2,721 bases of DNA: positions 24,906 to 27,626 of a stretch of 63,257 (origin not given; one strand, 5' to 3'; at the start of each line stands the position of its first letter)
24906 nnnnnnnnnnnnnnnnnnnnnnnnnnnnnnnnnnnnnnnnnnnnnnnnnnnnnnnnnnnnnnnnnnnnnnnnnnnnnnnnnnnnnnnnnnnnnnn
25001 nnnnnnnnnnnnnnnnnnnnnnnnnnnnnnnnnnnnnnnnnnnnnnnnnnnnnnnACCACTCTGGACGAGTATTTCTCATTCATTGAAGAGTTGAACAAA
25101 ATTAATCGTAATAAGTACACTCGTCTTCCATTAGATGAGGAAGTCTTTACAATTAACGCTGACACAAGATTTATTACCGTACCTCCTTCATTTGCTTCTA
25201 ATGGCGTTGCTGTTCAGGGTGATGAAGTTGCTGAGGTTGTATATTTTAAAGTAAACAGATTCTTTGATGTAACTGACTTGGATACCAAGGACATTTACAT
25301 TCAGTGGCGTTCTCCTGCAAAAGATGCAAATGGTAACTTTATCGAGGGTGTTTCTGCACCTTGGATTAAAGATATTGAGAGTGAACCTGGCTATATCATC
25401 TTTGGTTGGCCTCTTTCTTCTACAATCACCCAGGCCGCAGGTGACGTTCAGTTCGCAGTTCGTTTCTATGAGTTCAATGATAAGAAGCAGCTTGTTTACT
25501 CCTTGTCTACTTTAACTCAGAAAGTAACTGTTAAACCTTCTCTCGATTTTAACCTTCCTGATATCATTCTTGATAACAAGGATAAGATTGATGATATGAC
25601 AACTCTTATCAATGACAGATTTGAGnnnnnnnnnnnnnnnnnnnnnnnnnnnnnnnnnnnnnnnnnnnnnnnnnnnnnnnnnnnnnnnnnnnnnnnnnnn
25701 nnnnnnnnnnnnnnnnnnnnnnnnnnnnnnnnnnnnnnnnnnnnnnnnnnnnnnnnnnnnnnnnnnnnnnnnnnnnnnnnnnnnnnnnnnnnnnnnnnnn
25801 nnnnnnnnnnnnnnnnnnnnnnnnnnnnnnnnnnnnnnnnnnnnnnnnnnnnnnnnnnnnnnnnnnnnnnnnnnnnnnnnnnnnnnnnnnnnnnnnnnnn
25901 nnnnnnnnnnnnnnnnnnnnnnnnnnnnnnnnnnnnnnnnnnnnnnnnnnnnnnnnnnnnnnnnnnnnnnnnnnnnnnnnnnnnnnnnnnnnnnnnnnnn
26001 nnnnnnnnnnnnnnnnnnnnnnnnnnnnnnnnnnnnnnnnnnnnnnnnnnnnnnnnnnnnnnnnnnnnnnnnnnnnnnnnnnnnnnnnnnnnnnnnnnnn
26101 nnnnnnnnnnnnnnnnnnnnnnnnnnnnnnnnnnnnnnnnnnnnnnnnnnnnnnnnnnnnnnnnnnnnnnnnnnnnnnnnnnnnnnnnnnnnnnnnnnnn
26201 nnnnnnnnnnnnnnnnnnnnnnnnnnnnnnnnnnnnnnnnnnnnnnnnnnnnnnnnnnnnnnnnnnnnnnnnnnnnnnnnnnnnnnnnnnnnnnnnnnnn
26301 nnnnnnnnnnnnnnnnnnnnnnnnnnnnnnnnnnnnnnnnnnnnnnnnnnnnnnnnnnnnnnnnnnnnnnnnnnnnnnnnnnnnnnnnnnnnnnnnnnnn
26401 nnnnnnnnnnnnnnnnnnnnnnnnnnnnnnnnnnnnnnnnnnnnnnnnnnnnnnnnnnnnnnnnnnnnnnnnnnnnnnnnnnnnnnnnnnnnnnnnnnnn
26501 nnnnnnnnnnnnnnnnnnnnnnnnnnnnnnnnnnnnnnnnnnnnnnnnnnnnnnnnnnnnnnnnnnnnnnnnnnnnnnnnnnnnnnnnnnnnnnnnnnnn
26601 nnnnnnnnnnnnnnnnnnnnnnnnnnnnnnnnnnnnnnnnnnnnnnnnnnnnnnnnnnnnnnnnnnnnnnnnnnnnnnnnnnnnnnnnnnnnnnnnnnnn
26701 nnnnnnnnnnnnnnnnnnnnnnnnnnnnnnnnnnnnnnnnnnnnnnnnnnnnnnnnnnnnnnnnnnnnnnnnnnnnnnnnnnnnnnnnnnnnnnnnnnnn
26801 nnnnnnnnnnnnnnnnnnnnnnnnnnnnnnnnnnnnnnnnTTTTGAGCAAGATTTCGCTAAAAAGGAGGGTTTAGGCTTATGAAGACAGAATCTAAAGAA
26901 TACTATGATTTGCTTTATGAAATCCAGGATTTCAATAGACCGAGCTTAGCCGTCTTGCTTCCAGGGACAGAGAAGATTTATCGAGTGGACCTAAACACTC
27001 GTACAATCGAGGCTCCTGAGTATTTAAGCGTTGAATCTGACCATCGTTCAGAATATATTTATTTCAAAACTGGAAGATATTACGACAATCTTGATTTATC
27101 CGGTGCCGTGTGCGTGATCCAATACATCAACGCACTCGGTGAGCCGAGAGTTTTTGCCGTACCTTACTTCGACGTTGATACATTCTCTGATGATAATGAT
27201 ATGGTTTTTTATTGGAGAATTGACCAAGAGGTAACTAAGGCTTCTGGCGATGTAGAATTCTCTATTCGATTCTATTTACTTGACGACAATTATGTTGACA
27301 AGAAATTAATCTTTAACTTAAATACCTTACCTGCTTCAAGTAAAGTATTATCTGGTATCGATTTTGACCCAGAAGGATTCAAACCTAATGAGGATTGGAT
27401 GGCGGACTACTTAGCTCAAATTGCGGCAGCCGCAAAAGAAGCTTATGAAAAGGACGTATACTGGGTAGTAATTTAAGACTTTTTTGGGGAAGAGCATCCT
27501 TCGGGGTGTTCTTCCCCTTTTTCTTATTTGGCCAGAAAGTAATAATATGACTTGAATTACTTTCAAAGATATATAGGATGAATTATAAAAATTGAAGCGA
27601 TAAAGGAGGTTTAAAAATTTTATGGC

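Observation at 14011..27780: Four different tail proteins share one N-terminal anchor motif, suggesting a multi-fiber/multi-RBP tail built on a common adaptor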

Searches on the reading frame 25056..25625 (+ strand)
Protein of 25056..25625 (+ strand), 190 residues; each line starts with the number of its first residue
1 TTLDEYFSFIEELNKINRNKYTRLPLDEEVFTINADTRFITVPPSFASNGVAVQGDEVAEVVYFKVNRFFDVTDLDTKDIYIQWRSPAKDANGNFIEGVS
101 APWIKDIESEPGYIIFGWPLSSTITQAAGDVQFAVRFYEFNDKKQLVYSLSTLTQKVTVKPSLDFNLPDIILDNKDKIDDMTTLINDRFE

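Call 91: search_protein_families(library=pfam, proteins=[window:25056-25625:+], max_evalue=10)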
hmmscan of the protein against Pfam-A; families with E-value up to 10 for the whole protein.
window:25056-25625:+ (190 aa): 0 families

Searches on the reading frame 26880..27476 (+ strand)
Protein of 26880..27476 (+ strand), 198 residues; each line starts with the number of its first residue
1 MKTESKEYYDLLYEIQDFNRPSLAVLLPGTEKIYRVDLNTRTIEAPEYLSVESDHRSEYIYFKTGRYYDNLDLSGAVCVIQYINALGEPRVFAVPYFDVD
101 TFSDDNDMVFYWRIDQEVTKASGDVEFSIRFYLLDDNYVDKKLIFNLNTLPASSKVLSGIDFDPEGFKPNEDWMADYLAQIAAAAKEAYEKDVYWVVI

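Call 5: search_protein_families(library=pfam, proteins=[window:26880-27476:+], max_evalue=1)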
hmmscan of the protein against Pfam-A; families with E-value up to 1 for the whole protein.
window:26880-27476:+ (198 aa): 0 families

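Call 6: search_protein_families(library=phrogs, proteins=[window:26880-27476:+], max_evalue=0.01)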
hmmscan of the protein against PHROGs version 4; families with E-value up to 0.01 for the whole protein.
window:26880-27476:+ (198 aa): 0 families

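Call 24: find_encoding_contigs(protein=window:26880-27476:+, flank=10000, max_places=3)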
Protein window:26880-27476:+ (198 aa): 23 contigs read that carry it; 1 place shown.
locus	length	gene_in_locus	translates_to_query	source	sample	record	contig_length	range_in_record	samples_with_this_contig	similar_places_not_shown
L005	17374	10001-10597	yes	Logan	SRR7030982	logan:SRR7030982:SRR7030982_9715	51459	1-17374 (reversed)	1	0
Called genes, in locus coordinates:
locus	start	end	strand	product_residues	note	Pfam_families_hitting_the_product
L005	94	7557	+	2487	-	PF13306:LRR_5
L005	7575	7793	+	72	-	-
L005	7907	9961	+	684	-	-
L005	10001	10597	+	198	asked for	-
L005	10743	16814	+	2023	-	-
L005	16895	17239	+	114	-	-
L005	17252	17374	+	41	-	?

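Call 74: search_solved_structures(query=window:26880-27476:+, max_evalue=1)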
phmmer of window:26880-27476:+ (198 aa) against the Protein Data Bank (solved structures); distinct sequences matched with E-value up to 1: 0.

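Call 91: search_protein_families(library=pfam, proteins=[window:26880-27476:+], max_evalue=10)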
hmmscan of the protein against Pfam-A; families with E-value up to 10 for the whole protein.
window:26880-27476:+ (198 aa): 0 families

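Call 93: search_solved_structures(query=A6, max_evalue=10, show_alignments=1)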
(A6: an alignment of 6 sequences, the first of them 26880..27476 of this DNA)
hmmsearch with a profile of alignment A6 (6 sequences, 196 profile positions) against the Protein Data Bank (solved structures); distinct sequences matched with E-value up to 10: 2.
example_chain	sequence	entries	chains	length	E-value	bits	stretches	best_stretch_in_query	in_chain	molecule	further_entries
9yu2_A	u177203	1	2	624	0.22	14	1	99-175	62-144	Engineered Metalloenzyme 6A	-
8k9e_B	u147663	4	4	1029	0.31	13.5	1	57-134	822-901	Fe-S-cluster-containing hydrogenase components 1-like protein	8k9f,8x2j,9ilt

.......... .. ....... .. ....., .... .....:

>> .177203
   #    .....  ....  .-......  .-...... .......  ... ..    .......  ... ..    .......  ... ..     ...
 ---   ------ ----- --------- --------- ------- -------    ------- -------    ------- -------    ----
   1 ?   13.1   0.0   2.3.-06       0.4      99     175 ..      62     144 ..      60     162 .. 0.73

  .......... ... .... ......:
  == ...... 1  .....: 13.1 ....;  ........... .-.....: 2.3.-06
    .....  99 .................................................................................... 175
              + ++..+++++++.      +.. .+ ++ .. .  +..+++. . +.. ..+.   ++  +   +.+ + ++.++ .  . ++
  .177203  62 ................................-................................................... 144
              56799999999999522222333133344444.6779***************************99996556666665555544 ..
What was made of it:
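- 24786..27476 (+): D684 and E198: neighbouring conserved genes that share a paralogous ~175-aa domain. They are candidate, untested, partners of the F-slot fibre. There is no Pfam or PDB sequence hit (calls 74, 91, 93).
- No adaptor was found: D684 and E198 have no BppU hit or any other hit (calls 91, 93).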
